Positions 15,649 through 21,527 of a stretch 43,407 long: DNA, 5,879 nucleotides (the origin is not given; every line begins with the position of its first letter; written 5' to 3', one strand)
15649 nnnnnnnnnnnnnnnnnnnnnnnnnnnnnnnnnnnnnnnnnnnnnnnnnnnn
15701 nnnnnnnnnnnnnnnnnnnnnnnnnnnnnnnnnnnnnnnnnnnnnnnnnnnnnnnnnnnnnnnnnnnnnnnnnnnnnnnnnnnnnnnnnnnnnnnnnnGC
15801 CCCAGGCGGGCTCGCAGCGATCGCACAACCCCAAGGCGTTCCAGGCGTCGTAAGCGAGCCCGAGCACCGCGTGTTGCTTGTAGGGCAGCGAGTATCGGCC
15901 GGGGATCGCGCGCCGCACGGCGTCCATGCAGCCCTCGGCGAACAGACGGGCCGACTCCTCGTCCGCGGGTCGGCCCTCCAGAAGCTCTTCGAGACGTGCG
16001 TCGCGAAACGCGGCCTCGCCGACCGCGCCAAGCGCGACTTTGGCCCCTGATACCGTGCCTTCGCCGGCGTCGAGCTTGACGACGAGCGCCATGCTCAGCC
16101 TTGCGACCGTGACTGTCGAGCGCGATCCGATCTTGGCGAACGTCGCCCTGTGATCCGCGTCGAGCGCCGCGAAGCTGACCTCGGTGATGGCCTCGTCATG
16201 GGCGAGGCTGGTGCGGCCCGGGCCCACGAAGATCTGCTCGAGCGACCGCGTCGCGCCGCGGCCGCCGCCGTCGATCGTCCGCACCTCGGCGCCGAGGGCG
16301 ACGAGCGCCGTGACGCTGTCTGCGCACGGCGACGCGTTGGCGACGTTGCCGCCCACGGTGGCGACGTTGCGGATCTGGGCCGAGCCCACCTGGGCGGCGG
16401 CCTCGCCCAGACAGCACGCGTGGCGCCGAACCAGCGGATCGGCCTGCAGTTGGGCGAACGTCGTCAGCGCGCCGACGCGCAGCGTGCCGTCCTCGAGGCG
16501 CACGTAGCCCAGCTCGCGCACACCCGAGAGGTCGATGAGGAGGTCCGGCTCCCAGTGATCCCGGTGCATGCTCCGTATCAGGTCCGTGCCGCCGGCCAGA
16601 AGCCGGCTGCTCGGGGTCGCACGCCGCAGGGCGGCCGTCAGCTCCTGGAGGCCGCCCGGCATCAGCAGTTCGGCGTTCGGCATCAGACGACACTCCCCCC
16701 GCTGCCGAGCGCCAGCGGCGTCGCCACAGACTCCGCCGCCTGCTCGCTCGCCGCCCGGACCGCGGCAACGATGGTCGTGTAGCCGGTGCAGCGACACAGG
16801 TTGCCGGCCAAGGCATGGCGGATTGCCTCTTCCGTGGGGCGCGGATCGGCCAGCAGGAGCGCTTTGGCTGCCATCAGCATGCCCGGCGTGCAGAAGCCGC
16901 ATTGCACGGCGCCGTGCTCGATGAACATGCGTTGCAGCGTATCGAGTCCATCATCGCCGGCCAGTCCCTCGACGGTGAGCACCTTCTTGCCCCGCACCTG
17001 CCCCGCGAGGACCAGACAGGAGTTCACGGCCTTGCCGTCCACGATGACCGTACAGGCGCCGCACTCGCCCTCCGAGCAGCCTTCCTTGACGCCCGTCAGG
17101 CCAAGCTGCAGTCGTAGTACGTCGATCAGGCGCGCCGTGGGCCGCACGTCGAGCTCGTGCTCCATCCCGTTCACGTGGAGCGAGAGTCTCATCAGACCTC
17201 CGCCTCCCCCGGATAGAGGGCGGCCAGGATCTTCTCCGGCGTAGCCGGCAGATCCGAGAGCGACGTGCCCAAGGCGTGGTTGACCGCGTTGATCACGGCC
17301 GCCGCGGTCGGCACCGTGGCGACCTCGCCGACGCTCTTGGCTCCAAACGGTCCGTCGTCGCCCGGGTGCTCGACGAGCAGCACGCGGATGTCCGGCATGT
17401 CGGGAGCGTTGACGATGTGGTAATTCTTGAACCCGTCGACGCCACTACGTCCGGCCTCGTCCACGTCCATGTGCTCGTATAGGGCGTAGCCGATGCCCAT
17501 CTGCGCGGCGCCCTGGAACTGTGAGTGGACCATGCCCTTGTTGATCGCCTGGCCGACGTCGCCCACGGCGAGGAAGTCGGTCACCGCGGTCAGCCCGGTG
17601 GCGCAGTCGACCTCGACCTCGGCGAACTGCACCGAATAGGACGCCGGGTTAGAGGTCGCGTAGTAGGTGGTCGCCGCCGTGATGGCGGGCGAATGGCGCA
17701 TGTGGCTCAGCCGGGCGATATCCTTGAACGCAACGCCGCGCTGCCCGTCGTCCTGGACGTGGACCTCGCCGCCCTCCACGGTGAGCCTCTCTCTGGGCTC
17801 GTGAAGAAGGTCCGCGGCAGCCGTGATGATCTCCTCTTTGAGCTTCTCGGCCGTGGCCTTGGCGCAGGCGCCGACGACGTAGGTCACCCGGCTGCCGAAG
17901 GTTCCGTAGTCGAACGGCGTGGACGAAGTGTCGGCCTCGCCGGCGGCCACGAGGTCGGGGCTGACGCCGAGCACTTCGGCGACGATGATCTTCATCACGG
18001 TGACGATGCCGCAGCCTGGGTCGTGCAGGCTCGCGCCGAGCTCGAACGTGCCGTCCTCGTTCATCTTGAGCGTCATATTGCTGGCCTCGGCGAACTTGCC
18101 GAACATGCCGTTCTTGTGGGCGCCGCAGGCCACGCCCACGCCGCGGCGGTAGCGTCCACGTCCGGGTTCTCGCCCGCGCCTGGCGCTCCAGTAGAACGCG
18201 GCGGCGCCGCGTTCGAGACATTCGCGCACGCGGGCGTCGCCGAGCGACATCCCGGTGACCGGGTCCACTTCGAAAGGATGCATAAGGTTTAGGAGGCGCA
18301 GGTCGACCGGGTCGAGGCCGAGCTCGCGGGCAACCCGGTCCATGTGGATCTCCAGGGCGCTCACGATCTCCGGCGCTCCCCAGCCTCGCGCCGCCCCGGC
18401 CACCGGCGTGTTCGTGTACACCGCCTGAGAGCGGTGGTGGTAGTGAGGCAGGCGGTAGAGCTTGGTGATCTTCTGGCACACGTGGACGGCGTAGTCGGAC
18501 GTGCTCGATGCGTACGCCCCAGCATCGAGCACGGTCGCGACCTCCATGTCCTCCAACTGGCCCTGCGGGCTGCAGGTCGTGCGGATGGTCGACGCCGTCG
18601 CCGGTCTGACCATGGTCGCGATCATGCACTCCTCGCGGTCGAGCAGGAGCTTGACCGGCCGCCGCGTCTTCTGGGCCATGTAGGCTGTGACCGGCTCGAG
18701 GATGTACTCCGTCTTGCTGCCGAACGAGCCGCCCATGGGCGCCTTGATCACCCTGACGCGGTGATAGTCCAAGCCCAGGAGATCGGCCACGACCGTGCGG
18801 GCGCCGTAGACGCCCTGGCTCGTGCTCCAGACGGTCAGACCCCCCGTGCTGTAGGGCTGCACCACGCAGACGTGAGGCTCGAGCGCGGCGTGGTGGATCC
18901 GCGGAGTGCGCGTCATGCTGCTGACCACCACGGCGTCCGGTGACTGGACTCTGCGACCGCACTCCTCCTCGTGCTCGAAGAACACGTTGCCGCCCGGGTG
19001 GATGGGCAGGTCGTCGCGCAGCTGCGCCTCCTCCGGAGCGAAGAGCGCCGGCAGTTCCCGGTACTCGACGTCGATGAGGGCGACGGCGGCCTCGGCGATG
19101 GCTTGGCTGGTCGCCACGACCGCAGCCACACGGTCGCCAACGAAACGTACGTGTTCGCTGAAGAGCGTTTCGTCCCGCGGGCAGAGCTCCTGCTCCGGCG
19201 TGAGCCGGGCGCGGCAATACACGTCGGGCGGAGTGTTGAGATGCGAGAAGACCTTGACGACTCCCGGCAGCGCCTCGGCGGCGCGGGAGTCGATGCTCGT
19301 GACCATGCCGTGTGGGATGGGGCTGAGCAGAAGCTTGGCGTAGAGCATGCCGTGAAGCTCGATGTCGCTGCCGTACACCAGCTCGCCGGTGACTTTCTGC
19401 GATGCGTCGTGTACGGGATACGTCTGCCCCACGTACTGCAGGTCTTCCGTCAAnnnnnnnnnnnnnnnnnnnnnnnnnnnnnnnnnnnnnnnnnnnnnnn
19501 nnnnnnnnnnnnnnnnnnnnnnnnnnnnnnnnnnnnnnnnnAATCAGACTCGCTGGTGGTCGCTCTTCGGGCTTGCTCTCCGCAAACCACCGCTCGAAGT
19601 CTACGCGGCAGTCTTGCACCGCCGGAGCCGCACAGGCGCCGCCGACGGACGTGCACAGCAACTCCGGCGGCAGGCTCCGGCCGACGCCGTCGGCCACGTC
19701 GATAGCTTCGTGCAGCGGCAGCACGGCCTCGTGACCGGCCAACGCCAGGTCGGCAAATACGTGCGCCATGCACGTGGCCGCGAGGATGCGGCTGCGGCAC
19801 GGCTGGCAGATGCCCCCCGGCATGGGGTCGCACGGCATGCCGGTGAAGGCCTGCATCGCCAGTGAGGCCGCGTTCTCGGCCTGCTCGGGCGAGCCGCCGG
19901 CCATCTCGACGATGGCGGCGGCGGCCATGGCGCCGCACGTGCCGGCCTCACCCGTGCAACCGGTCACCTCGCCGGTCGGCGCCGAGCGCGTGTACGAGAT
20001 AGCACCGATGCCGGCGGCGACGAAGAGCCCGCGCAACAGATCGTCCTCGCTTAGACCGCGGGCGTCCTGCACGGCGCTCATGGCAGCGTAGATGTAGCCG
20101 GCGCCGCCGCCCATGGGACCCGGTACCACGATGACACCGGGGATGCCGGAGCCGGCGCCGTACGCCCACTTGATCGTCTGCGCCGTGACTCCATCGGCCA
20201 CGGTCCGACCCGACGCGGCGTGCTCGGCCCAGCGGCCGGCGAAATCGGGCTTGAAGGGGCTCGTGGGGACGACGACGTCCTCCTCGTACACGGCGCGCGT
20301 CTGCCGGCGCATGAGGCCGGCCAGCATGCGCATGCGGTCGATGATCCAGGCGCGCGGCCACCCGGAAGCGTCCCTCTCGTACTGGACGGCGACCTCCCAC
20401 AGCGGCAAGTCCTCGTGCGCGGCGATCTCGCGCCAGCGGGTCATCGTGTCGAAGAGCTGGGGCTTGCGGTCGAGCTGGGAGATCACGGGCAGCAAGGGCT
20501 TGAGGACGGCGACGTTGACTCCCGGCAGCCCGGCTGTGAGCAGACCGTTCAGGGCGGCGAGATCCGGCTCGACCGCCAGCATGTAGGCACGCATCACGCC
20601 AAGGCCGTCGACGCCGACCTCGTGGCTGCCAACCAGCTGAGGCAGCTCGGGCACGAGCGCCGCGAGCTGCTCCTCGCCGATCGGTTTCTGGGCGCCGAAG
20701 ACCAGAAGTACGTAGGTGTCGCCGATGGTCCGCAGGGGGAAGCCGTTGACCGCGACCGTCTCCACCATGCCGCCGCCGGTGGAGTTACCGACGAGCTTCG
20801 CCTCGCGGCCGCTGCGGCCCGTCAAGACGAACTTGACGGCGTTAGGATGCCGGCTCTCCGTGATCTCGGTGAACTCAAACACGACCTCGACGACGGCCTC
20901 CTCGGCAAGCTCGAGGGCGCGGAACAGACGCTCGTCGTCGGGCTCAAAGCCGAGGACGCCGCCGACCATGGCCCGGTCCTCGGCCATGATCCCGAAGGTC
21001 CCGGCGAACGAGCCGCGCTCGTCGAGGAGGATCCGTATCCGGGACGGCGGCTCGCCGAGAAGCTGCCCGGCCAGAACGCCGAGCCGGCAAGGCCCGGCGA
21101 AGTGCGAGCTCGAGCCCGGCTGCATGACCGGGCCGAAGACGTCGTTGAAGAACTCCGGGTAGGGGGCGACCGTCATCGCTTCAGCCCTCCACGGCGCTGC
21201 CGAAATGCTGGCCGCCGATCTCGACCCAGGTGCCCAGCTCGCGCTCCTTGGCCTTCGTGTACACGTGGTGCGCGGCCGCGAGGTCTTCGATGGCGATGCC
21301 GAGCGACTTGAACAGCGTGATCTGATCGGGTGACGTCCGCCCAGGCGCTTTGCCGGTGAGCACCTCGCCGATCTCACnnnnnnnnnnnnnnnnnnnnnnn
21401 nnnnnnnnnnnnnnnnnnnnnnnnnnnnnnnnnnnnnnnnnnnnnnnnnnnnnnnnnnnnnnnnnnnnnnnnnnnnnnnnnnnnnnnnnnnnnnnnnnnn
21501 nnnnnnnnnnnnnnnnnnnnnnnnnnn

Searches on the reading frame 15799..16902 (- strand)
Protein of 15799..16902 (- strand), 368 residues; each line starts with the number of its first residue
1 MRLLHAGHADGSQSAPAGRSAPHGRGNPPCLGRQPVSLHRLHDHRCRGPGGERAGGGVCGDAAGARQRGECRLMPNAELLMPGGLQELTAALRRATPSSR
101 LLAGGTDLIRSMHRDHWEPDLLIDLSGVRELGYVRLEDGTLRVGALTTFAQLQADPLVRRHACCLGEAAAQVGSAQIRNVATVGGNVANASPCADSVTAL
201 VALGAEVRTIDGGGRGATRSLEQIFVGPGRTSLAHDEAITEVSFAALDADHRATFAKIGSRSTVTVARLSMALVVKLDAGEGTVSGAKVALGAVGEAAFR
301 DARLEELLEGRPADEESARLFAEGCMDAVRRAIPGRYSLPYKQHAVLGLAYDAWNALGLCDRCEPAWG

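Call 8: search_protein_families(library=pfam, proteins=[window:15799-16902:-], max_evalue=0.0001)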
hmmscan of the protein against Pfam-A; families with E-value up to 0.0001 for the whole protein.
window:15799-16902:- (368 aa): 2 families
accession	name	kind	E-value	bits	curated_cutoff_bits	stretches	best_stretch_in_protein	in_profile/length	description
PF00941.27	FAD_binding_5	-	4e-40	137.8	27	1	78-243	4-166/170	FAD binding domain in molybdopterin dehydrogenase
PF03450.22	CO_deh_flav_C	-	5.2e-08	33.4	25.5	1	257-356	4-101/102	CO dehydrogenase flavoprotein C-terminal domain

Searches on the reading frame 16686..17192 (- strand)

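Call 8: search_protein_families(library=pfam, proteins=[window:16686-17192:-], max_evalue=0.0001)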
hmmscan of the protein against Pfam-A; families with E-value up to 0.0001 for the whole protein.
window:16686-17192:- (169 aa): 3 families
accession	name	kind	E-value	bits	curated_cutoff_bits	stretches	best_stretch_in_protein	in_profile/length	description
PF01799.25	Fer2_2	-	6.6e-32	109.9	30.3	1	73-146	1-75/75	[2Fe-2S] binding domain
PF00111.32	Fer2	-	6.9e-08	32.8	21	1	6-59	2-55/77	2Fe-2S iron-sulfur cluster binding domain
PF13085.11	Fer2_3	-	3.1e-05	24.4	27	1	37-77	50-89/107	2Fe-2S iron-sulfur cluster binding domain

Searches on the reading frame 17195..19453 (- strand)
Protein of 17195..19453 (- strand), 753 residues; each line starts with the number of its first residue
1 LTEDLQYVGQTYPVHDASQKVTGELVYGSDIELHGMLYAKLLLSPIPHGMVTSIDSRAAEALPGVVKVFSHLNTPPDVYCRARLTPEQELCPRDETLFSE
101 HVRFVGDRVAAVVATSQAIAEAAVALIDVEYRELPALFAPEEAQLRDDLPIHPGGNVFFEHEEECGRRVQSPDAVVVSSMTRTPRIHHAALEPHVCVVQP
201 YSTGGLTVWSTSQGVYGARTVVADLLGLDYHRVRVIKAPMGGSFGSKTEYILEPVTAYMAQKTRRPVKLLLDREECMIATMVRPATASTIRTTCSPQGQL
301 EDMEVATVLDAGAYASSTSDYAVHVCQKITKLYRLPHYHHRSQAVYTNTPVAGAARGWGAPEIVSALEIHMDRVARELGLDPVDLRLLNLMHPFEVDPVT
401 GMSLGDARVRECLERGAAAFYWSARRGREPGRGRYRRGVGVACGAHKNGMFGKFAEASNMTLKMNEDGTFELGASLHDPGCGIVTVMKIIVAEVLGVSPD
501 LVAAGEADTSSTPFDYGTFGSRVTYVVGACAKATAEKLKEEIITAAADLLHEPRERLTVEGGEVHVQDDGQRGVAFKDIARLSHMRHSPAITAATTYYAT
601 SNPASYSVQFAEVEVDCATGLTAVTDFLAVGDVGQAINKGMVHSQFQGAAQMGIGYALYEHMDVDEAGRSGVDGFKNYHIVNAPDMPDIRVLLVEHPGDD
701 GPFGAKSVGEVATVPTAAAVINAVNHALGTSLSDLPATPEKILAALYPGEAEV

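Call 8: search_protein_families(library=pfam, proteins=[window:17195-19453:-], max_evalue=0.0001)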
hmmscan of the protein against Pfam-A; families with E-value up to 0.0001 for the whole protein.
window:17195-19453:- (753 aa): 3 families
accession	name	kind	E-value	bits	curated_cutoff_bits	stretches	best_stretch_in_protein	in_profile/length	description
PF02738.23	MoCoBD_1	-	3.8e-66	223.1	27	1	168-390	21-244/244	Molybdopterin cofactor-binding domain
PF20256.3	MoCoBD_2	-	1e-60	206.1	27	1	419-687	5-283/283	Molybdopterin cofactor-binding domain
PF01315.27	Ald_Xan_dh_C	-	7.3e-28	97.5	31.3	1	22-135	1-110/110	Aldehyde oxidase and xanthine dehydrogenase, a/b hammerhead domain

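Call 65: search_protein_families(library=ncbifam, proteins=[window:17195-19453:-], max_evalue=1e-10)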
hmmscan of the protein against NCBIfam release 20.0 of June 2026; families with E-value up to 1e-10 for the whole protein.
window:17195-19453:- (753 aa): 13 families
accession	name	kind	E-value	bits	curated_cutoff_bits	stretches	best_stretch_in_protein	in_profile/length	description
NF043082.1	XdhA_XDHase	equivalog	2.9e-171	571.3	780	1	8-745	1-751/758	xanthine dehydrogenase subunit XdhA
NF007426.0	PRK09970.1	equivalog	2.3e-167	558.3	916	1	6-744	4-753/761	xanthine dehydrogenase molybdenum-binding subunit XdhA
TIGR03194.1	4hydrxCoA_A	equivalog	1e-138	463.9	994.55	1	13-746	2-746/746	4-hydroxybenzoyl-CoA reductase subunit alpha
TIGR03196.1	pucD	equivalog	1.8e-114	383.8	783.65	1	16-743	11-755/763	xanthine dehydrogenase subunit D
NF041018.1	glyceraldDH_alpha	equivalog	2e-106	357.2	790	1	6-743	1-741/741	glyceraldehyde dehydrogenase subunit alpha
NF045668.1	pterin_aldehy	equivalog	6.8e-101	338.8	1100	1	2-746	169-904/905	molybdopterin-dependent aldehyde oxidoreductase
TIGR03311.1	Se_dep_XDH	equivalog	5.8e-100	335.6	830.45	1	8-726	162-830/848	selenium-dependent xanthine dehydrogenase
TIGR03313.1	Se_sel_red_Mo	hypoth_equivalog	8e-96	321.7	1101.9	2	181-746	379-949/951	molybdopterin-dependent oxidoreductase Mo/Fe-S-binding subunit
NF041671.1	peri_hyde_PaoC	equivalog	5.8e-82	276.2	1180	1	4-746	14-731/735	aldehyde oxidoreductase molybdenum-binding subunit PaoC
NF040766.1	CODH_aero_grp5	exception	2.5e-75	254.2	950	2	7-584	4-595/785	aerobic carbon-monoxide dehydrogenase large subunit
TIGR02416.1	CO_dehy_Mo_lg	equivalog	1.7e-72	244.7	991.15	1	21-739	6-764/770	aerobic carbon-monoxide dehydrogenase large subunit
TIGR02965.1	xanthine_xdhB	equivalog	2e-66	224.7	849.5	1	14-746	7-754/758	xanthine dehydrogenase molybdopterin binding subunit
TIGR02969.1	mam_aldehyde_ox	subfamily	1.2e-27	95.9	1912.3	1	19-397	587-954/1330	aldehyde oxidase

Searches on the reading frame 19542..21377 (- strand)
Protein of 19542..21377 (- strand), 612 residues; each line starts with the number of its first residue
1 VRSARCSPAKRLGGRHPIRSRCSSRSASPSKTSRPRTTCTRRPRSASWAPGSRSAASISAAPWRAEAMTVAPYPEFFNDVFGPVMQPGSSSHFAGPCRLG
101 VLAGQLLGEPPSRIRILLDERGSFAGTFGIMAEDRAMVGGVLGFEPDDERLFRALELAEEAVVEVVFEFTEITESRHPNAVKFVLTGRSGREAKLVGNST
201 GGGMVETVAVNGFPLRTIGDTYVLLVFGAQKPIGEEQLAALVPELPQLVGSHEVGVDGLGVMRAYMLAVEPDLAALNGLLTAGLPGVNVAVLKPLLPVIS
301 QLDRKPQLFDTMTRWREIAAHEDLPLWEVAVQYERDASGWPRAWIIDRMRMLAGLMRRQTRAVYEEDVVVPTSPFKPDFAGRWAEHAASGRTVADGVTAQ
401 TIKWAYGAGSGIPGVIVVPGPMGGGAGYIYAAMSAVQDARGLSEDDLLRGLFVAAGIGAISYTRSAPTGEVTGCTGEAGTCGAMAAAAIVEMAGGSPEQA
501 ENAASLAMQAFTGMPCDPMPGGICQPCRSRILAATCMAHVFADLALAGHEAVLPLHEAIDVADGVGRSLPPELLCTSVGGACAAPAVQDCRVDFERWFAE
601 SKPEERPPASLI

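Call 8: search_protein_families(library=pfam, proteins=[window:19542-21377:-], max_evalue=0.0001)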
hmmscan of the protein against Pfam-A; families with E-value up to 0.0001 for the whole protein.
window:19542-21377:- (612 aa): 1 family
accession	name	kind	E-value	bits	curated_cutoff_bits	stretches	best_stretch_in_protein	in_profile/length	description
PF03313.21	SDH_alpha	-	2e-35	123.2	26.4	1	323-580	3-258/260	Serine dehydratase alpha chain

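Call 51: search_protein_families(library=ncbifam, proteins=[window:19542-21377:-], max_evalue=0.00001)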
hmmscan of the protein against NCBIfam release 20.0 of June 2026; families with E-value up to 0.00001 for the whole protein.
window:19542-21377:- (612 aa): 5 families
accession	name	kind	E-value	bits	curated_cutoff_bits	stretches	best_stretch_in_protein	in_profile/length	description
TIGR00719.1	sda_beta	equivalog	1.8e-36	125.9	161.2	1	79-231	8-158/208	L-serine ammonia-lyase, iron-sulfur-dependent subunit beta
TIGR00718.1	sda_alpha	equivalog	5.5e-36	124.2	243.2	1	371-594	62-286/300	L-serine ammonia-lyase, iron-sulfur-dependent, subunit alpha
TIGR00720.1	sda_mono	equivalog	5.8e-19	68.3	345.1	1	414-581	277-446/450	L-serine ammonia-lyase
NF011614.0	PRK15040.1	equivalog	3.1e-15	56.1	873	1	414-547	278-412/454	L-serine ammonia-lyase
NF011598.0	PRK15023.1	equivalog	1.4e-13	50.5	942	1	414-579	278-445/454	L-serine ammonia-lyase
